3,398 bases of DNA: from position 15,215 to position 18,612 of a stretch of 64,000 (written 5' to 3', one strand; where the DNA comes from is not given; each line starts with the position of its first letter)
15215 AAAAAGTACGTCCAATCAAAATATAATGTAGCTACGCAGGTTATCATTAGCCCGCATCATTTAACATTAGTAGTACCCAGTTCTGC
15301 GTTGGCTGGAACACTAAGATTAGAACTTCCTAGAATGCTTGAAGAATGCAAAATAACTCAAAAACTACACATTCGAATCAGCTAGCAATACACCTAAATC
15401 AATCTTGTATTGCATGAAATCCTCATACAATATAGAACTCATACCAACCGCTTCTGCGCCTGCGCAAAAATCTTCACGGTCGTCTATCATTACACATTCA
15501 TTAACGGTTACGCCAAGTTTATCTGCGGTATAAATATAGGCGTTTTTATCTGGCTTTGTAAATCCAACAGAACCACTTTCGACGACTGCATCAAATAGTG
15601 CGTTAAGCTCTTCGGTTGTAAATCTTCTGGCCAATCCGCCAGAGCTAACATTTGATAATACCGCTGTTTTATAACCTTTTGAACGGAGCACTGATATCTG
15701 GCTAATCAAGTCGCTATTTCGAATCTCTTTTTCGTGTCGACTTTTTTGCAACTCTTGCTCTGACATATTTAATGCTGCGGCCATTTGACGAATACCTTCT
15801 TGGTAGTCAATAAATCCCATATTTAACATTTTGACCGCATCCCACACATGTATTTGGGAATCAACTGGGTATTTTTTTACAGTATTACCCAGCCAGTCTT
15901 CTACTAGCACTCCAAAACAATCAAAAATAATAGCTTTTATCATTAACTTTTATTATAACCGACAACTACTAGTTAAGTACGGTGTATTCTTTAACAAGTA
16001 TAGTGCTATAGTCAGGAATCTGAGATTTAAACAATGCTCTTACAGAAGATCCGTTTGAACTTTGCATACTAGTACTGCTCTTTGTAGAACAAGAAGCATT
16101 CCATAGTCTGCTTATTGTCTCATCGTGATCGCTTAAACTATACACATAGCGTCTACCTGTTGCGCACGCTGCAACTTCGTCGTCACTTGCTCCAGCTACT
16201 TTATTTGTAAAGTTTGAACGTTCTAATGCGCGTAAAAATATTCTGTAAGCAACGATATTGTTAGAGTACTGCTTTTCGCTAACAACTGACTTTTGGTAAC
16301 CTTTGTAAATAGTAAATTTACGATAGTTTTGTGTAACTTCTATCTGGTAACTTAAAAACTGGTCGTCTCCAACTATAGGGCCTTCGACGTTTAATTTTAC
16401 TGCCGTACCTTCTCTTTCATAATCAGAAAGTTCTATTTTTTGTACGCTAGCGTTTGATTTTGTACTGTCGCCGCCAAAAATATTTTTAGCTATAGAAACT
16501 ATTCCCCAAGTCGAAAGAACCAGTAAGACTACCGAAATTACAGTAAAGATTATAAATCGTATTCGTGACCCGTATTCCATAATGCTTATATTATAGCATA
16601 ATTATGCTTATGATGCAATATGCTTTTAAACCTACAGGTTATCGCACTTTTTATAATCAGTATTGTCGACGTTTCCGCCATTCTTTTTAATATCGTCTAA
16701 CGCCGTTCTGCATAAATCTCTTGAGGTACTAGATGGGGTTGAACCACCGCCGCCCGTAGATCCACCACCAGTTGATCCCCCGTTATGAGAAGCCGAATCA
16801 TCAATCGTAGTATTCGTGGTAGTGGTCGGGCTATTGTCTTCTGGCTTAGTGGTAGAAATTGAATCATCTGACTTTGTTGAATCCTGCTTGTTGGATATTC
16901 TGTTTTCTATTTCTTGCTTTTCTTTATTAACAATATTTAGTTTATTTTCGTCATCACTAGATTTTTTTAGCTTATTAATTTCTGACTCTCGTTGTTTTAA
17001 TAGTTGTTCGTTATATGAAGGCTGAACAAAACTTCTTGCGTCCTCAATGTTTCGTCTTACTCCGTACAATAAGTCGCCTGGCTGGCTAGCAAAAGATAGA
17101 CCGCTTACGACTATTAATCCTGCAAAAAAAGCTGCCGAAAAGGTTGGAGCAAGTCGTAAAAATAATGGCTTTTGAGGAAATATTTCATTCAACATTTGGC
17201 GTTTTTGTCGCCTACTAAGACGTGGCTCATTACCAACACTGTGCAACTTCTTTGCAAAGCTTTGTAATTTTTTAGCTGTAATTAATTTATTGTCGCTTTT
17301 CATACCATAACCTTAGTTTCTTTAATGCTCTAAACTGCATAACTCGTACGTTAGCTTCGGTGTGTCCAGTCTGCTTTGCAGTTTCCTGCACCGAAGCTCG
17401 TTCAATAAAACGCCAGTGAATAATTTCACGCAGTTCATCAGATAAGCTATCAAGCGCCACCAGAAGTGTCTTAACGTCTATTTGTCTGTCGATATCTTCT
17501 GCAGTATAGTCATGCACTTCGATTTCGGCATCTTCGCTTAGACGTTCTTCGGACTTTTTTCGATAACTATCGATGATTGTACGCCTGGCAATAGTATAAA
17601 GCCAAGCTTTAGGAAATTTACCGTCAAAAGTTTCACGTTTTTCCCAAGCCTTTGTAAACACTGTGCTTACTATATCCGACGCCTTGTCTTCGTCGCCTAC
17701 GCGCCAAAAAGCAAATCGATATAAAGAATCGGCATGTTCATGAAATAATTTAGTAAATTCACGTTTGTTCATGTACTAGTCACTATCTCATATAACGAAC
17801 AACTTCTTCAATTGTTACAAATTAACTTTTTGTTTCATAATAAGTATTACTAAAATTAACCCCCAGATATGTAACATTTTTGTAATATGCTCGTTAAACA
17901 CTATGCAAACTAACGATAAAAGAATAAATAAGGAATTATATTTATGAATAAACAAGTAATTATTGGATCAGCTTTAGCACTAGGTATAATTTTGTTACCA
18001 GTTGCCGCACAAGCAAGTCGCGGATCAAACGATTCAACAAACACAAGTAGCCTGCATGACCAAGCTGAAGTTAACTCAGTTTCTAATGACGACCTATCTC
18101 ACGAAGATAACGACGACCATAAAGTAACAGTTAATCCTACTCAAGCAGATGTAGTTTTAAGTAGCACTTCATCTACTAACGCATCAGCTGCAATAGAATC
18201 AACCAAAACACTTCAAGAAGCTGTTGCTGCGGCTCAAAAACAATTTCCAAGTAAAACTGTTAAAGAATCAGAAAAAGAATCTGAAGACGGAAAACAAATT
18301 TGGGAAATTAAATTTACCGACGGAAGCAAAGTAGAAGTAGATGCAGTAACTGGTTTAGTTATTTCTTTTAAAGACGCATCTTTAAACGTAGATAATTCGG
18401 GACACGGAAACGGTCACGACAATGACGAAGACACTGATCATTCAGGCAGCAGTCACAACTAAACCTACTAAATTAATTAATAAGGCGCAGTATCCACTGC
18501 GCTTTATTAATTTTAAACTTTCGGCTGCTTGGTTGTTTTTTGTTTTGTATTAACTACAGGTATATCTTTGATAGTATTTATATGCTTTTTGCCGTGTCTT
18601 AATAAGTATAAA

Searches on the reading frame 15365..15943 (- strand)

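Call 49: search_protein_families(library=pfam, proteins=[window:15365-15943:-], max_evalue=0.00001)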
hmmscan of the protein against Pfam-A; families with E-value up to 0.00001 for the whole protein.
window:15365-15943:- (192 aa): 2 families
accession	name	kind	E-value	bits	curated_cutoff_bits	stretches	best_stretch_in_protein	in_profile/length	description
PF00702.32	Hydrolase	-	1.4e-14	55.4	26.4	1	2-167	1-191/191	haloacid dehalogenase-like hydrolase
PF13419.12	HAD_2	-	3e-11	44.2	23.8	1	58-172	62-177/178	Haloacid dehalogenase-like hydrolase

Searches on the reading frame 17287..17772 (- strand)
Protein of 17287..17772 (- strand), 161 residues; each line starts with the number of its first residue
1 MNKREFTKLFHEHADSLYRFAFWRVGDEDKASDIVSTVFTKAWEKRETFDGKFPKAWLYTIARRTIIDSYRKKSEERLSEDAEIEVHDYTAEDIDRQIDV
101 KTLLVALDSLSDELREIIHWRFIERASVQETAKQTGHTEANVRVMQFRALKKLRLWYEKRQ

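Call 50: search_protein_families(library=pfam, proteins=[window:17287-17772:-], max_evalue=0.00001)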
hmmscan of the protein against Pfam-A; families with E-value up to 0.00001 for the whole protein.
window:17287-17772:- (161 aa): 3 families
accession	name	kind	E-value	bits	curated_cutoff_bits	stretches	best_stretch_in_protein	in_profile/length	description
PF04542.20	Sigma70_r2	-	2.1e-17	63.1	24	1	9-74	1-69/71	Sigma-70 region 2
PF04545.22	Sigma70_r4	-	2e-10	40.4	24.1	1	106-154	1-49/50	Sigma-70, region 4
PF08281.18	Sigma70_r4_2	-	1.1e-07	31.8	25.7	1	103-153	4-54/54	Sigma-70, region 4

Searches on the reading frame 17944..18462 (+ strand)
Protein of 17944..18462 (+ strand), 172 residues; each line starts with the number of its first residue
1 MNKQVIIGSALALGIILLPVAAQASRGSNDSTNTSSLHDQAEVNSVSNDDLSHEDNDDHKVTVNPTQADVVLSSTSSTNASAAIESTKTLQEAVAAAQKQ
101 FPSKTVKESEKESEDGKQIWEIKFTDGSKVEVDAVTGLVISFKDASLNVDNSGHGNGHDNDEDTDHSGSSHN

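Call 50: search_protein_families(library=pfam, proteins=[window:17944-18462:+], max_evalue=0.00001)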
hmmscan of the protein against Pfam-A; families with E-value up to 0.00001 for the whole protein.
window:17944-18462:+ (172 aa): 1 family
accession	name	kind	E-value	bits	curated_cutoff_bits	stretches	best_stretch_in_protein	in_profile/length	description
PF03413.25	PepSY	-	3.2e-11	43.8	24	1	89-141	3-58/60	Peptidase propeptide and YPEB domain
